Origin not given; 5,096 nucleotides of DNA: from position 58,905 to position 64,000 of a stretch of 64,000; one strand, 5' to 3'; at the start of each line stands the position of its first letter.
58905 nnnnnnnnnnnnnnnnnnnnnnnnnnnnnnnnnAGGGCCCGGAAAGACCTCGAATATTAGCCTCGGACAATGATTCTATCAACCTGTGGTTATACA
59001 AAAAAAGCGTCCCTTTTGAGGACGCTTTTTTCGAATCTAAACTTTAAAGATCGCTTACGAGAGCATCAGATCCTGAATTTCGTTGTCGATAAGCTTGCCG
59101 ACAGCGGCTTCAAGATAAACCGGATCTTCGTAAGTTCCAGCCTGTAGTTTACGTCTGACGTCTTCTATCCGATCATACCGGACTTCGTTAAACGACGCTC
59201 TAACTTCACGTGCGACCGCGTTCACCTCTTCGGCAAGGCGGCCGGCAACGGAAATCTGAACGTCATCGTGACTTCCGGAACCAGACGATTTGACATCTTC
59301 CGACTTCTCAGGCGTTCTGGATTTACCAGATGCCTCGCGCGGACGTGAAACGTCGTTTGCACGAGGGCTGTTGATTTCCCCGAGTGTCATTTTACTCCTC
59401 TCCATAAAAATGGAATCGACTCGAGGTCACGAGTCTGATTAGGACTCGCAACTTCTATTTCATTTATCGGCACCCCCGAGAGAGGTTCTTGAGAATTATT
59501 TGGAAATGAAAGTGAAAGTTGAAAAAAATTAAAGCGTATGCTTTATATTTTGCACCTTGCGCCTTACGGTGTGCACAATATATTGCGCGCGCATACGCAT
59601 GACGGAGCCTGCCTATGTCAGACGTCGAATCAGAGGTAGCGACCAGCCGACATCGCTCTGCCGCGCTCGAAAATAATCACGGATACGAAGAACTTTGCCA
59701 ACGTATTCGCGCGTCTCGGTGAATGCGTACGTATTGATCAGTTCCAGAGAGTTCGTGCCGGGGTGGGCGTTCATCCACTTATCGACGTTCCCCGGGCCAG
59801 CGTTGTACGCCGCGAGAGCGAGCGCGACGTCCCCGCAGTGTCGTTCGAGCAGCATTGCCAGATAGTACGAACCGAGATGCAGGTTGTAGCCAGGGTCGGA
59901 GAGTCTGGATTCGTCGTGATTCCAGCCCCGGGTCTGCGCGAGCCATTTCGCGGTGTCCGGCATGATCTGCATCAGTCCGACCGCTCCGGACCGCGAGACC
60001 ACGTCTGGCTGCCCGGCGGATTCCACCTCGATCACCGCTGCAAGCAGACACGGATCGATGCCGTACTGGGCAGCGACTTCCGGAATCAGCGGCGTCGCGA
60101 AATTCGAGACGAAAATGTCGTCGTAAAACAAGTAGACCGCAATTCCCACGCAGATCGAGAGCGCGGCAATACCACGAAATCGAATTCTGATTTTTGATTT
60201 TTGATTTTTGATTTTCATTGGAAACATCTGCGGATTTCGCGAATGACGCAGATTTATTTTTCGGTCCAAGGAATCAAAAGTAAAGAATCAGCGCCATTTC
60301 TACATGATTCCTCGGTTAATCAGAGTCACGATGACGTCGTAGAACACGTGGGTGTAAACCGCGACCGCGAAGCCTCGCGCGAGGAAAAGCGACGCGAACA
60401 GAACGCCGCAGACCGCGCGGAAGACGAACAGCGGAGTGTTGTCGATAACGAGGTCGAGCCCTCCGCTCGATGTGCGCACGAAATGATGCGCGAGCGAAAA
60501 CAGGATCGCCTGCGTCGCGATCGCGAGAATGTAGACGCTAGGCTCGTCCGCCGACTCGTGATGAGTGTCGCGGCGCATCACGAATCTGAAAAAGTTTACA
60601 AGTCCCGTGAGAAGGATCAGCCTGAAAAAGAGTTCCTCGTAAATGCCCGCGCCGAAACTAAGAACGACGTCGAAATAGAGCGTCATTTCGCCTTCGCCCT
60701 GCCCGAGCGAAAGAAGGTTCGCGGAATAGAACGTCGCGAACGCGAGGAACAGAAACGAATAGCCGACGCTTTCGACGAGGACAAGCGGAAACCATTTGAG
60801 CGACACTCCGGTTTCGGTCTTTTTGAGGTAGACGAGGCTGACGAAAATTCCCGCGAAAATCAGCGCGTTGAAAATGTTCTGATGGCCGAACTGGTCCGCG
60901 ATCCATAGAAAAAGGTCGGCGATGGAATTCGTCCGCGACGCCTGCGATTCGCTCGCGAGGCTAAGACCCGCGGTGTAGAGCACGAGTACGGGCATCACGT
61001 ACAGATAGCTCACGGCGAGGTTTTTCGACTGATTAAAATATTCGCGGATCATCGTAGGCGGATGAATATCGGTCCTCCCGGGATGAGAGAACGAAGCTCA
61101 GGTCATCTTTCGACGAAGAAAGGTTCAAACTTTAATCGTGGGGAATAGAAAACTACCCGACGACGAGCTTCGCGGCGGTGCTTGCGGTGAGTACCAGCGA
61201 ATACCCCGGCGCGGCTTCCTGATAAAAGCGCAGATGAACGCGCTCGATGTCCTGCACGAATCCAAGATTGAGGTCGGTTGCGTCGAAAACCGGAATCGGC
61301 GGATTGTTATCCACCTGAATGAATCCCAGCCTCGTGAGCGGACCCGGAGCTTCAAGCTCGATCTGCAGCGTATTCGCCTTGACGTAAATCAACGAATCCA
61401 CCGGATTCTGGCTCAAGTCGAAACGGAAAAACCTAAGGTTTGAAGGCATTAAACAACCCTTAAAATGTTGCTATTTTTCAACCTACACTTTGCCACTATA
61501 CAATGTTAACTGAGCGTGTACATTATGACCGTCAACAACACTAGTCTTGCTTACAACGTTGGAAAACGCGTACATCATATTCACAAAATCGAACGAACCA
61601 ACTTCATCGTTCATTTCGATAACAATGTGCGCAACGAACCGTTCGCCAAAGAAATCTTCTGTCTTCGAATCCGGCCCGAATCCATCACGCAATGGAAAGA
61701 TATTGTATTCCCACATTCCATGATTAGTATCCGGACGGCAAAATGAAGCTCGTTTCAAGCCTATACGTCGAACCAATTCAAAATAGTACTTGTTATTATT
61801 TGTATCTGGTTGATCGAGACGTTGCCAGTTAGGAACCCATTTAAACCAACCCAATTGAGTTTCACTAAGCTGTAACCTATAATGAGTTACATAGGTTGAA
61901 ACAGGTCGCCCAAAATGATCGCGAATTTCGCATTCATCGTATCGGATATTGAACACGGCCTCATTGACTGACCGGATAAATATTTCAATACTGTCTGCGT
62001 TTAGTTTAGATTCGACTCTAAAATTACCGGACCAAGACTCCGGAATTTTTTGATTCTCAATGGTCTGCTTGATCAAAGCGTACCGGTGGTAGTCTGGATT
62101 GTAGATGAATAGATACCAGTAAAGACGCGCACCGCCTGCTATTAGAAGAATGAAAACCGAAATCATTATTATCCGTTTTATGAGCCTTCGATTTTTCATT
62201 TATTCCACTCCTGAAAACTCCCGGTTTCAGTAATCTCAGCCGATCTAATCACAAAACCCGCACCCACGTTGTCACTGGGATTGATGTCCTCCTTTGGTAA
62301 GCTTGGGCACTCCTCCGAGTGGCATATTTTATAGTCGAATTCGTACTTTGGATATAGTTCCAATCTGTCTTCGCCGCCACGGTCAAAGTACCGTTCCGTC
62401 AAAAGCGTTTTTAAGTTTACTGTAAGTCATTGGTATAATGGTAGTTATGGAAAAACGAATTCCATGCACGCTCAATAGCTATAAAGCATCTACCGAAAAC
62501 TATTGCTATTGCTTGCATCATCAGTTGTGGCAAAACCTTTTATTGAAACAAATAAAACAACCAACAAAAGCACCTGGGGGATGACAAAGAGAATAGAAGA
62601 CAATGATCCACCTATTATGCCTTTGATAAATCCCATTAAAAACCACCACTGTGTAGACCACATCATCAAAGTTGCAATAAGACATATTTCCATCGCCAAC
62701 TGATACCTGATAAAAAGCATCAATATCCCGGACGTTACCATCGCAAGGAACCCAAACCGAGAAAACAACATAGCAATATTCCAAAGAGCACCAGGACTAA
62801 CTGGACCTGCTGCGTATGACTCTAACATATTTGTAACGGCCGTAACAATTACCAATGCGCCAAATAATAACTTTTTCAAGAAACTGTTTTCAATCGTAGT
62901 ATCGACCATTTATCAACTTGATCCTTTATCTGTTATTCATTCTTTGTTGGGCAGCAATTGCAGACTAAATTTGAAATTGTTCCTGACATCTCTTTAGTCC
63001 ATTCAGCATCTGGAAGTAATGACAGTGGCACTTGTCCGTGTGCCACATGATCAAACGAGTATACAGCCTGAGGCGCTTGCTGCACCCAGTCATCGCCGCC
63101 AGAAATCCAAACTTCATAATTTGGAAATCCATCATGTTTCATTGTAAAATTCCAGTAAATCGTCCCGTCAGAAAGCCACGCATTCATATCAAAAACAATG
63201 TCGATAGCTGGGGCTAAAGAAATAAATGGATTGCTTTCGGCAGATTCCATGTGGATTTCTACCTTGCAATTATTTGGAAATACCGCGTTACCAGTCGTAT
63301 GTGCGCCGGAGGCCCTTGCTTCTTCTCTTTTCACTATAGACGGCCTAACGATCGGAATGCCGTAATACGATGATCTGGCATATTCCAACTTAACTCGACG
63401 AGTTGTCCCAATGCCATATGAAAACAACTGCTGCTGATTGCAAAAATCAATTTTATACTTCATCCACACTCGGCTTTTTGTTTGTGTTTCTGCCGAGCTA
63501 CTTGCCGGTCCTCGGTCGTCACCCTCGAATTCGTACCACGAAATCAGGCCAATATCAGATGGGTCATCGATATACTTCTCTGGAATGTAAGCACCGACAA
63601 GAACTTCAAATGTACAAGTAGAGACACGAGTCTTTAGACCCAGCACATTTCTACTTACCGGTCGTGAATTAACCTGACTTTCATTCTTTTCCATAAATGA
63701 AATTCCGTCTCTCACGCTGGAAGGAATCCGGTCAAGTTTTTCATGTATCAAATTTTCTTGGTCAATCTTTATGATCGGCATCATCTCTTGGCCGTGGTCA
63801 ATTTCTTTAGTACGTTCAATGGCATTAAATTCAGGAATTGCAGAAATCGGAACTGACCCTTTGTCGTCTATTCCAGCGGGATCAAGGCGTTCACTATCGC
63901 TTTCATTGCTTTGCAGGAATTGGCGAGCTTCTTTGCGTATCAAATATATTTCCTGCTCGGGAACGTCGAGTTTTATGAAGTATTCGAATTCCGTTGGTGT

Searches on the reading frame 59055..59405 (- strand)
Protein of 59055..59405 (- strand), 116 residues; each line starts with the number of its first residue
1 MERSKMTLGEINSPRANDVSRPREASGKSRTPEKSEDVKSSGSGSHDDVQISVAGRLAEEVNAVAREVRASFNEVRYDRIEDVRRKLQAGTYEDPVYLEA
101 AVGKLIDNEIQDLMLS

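Call 36: search_protein_families(library=pfam, max_evalue=1, proteins=[window:59055-59405:-])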
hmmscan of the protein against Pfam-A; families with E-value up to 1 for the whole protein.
window:59055-59405:- (116 aa): 1 family
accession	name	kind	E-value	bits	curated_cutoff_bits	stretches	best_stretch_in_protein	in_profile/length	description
PF04316.19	FlgM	-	4.1e-05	24.1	25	1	47-93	1-43/55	Anti-sigma-28 factor, FlgM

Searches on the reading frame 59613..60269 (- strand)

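Call 8: search_protein_families(library=pfam, proteins=[window:59613-60269:-])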
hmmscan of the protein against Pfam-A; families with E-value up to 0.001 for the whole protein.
window:59613-60269:- (218 aa): 1 family
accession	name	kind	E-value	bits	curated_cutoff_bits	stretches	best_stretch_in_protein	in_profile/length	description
PF01464.25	SLT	-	4.8e-32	110.4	21.3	1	62-170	3-109/117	Transglycosylase SLT domain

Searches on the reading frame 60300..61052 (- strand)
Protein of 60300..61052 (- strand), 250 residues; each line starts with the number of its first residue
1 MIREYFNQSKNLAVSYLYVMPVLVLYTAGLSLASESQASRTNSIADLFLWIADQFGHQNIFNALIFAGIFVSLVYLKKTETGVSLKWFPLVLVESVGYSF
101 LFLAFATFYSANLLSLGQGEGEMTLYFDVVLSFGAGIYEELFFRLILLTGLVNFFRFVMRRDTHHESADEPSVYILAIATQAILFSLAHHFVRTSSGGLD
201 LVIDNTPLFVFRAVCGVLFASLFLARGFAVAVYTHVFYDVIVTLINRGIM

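Call 8: search_protein_families(library=pfam, proteins=[window:60300-61052:-])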
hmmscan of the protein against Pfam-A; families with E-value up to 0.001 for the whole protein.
window:60300-61052:- (250 aa): 1 family
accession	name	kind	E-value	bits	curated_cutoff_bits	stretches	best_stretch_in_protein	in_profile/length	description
PF02517.21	Rce1-like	-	8.2e-10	39.3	22.4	1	125-241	5-93/93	Type II CAAX prenyl endopeptidase Rce1-like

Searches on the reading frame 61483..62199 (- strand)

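Call 8: search_protein_families(library=pfam, proteins=[window:61483-62199:-])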
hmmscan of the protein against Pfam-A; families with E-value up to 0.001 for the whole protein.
window:61483-62199:- (238 aa): 0 families

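Call 36: search_protein_families(library=pfam, max_evalue=1, proteins=[window:61483-62199:-])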
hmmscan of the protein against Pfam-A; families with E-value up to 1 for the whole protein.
window:61483-62199:- (238 aa): 1 family
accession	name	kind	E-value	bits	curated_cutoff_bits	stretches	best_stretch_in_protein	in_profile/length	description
PF02706.20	Wzz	-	0.016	15.9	25.5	1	4-55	10-58/91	Chain length determinant protein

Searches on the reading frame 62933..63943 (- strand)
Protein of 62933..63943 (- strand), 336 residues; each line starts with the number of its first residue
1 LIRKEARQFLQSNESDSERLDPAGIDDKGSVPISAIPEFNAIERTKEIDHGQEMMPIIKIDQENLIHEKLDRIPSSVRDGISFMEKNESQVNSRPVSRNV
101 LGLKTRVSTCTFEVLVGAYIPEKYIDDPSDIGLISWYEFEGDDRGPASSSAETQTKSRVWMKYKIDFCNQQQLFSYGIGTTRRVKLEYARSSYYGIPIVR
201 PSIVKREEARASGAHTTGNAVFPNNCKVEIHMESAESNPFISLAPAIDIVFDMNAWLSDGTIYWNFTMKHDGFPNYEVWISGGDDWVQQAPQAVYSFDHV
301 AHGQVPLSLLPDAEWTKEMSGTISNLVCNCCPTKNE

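Call 8: search_protein_families(library=pfam, proteins=[window:62933-63943:-])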
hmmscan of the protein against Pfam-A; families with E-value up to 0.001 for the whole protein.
window:62933-63943:- (336 aa): 1 family
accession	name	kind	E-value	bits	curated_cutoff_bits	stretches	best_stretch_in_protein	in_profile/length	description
PF11579.13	DUF3238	-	2e-09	38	21.1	1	118-279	11-156/193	Protein of unknown function (DUF3238)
